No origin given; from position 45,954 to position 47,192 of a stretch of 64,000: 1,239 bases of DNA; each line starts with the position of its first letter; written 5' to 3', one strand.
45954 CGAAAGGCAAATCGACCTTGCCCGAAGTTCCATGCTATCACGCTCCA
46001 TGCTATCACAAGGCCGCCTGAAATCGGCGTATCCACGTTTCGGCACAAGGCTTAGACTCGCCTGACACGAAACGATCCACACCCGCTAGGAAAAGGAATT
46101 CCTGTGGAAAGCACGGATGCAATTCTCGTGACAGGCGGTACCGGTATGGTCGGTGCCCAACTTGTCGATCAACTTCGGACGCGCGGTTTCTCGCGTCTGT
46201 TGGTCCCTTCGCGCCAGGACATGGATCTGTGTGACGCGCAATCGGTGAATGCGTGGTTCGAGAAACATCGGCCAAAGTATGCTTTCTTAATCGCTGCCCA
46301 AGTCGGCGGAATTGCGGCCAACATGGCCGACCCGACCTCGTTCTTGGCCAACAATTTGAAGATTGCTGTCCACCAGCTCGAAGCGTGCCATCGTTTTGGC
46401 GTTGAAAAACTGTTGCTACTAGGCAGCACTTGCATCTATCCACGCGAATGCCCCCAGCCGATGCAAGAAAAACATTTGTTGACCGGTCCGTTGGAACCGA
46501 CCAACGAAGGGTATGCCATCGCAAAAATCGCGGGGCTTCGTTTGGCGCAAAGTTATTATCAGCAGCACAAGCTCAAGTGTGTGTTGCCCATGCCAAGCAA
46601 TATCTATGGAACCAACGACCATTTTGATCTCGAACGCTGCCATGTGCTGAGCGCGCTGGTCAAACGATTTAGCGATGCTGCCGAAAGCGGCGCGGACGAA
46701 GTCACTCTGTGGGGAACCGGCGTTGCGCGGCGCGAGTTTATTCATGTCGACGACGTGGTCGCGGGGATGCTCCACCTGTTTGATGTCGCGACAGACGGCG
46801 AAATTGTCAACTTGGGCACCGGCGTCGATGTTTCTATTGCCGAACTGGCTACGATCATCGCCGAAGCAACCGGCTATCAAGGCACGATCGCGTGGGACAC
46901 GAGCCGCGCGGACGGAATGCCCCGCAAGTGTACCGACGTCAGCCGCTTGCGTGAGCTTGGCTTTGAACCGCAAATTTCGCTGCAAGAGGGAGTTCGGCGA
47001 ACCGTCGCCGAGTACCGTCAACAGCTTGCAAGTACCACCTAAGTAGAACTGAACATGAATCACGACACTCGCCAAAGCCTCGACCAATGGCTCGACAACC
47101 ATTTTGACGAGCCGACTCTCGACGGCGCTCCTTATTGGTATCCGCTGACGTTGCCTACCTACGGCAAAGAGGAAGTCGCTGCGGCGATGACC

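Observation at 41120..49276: Probable GDP-L-colitose pathway and colitosyltransferase in a planctomycete surface-glycan cluster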

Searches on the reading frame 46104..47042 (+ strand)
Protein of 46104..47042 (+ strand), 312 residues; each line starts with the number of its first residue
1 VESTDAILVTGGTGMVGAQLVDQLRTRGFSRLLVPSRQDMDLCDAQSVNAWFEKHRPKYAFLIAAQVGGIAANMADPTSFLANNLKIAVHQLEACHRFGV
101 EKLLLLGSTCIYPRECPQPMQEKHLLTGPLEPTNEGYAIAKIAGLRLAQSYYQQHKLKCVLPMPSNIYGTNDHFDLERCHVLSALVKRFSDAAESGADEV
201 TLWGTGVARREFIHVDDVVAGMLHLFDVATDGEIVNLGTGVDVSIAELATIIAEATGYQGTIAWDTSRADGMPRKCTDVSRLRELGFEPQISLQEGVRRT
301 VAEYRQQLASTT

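Call 3: search_protein_families(library=pfam, proteins=[window:46104-47042:+])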
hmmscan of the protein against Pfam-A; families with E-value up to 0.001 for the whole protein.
window:46104-47042:+ (312 aa): 4 families
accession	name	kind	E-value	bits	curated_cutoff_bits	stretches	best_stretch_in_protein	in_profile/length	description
PF01370.27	Epimerase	-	2.8e-55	187.8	20.9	1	7-238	1-240/240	NAD dependent epimerase/dehydratase family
PF16363.11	GDP_Man_Dehyd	-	4e-23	82.8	27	1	39-300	58-332/332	GDP-mannose 4,6 dehydratase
PF02719.21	Polysacc_synt_2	-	4.1e-08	33.2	20.2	0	7-42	1-36/293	Polysaccharide biosynthesis protein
PF04321.23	RmlD_sub_bind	-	2.2e-07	30.7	27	1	7-73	3-68/287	RmlD substrate binding domain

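Call 4: search_protein_families(library=ncbifam, proteins=[window:46104-47042:+])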
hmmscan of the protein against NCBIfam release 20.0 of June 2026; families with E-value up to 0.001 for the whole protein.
window:46104-47042:+ (312 aa): 16 families
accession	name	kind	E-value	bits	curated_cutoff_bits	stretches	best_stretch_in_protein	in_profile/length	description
NF047922.1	GDPFucSynFcl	equivalog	7e-110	367.3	500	1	6-307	4-304/308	GDP-L-fucose synthase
TIGR01181.1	dTDP_gluc_dehyt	equivalog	5e-23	81.7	365.1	1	40-307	57-314/321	dTDP-glucose 4,6-dehydratase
TIGR01179.1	galE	equivalog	2.9e-22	79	262.3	1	7-297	2-318/332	UDP-glucose 4-epimerase GalE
TIGR04180.1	EDH_00030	hypoth_equivalog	2.6e-20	72.7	475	1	59-270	73-270/297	NAD-dependent 4,6-dehydratase LegB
TIGR02197.1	heptose_epim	equivalog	9.3e-15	54.6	274.6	1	7-306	1-315/316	ADP-glyceromanno-heptose 6-epimerase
NF007490.0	PRK10084.1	subfamily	1e-08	34.5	649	1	136-305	166-335/361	dTDP-glucose 4,6-dehydratase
NF007956.0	PRK10675.1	subfamily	9.3e-08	31.6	394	1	64-297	80-322/338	UDP-glucose 4-epimerase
NF007582.0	PRK10217.1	equivalog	1e-07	31.4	698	0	136-304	159-331/355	dTDP-glucose 4,6-dehydratase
TIGR03466.1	HpnA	hypoth_equivalog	1e-06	27.9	367.65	0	7-171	3-174/327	hopanoid-associated sugar epimerase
NF008872.0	PRK11908.1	equivalog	1.2e-06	27.8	294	1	121-309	133-340/349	bifunctional UDP-4-keto-pentose/UDP-xylose synthase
NF008360.0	PRK11150.1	equivalog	2.3e-06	27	452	0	200-255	199-253/310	ADP-glyceromanno-heptose 6-epimerase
TIGR01777.1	yfcH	hypoth_equivalog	2.8e-06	27.1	207.35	0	7-40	1-33/292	TIGR01777 family oxidoreductase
NF042422.1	oxyalk_red_OleD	equivalog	7.7e-06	25.5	580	0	7-129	3-130/329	2-alkyl-3-oxoalkanoate reductase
TIGR01214.1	rmlD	equivalog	1.6e-05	24.2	224.05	1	7-101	2-94/285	dTDP-4-dehydrorhamnose reductase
TIGR02622.1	CDP_4_6_dhtase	equivalog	0.0002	20.6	278.45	0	39-307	60-333/352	CDP-glucose 4,6-dehydratase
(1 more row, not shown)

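Call 13: search_solved_structures(query=window:46104-47042:+, show_alignments=1, max_evalue=1e-15)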
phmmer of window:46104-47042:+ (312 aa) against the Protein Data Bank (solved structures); distinct sequences matched with E-value up to 1e-15: 28.
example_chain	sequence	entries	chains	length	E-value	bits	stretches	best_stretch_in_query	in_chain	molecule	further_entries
7ll6_A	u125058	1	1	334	1.9e-81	276.8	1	6-308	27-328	GDP-L-fucose synthase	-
8du0_A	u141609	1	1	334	1.9e-81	276.8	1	6-308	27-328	GDP-L-fucose synthase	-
1bsv_A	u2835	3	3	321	8.3e-77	261.6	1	5-301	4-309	PROTEIN (GDP-FUCOSE SYNTHETASE) | GDP-FUCOSE SYNTHETASE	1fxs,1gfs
1e6u_A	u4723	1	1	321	2e-76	260.3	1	6-301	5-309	GDP-FUCOSE SYNTHETASE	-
1e7s_A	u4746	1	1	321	2.1e-76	260.2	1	5-301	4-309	GDP-FUCOSE SYNTHETASE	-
1bws_A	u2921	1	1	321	2.2e-76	260.2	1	5-301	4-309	PROTEIN (GDP-4-KETO-6-DEOXY-D-MANNOSE EPIMERASE/REDUCTASE)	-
1e7q_A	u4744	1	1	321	2.7e-76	259.9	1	6-301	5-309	GDP-FUCOSE SYNTHETASE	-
1e7r_A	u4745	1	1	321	1.5e-75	257.5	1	5-301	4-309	GDP-FUCOSE SYNTHETASE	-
7anh_A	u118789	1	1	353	1.5e-55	191.7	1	3-189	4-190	GDP-L-fucose synthase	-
8ewu_A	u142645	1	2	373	4.2e-53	183.8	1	5-187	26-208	GDP-L-fucose synthase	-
7cxt_A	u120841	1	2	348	7.6e-49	169.8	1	2-192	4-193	GDP-L-fucose synthase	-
7m13_A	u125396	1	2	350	7.8e-49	169.7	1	2-192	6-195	GDP-L-fucose synthase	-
7anc_A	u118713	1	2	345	1.4e-48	168.9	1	2-192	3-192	GDP-L-fucose synthase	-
4e5y_A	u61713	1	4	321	5e-40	140.8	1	6-285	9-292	GDP-L-fucose synthase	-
4b8w_A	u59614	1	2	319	5.7e-40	140.6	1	6-285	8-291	GDP-L-FUCOSE SYNTHASE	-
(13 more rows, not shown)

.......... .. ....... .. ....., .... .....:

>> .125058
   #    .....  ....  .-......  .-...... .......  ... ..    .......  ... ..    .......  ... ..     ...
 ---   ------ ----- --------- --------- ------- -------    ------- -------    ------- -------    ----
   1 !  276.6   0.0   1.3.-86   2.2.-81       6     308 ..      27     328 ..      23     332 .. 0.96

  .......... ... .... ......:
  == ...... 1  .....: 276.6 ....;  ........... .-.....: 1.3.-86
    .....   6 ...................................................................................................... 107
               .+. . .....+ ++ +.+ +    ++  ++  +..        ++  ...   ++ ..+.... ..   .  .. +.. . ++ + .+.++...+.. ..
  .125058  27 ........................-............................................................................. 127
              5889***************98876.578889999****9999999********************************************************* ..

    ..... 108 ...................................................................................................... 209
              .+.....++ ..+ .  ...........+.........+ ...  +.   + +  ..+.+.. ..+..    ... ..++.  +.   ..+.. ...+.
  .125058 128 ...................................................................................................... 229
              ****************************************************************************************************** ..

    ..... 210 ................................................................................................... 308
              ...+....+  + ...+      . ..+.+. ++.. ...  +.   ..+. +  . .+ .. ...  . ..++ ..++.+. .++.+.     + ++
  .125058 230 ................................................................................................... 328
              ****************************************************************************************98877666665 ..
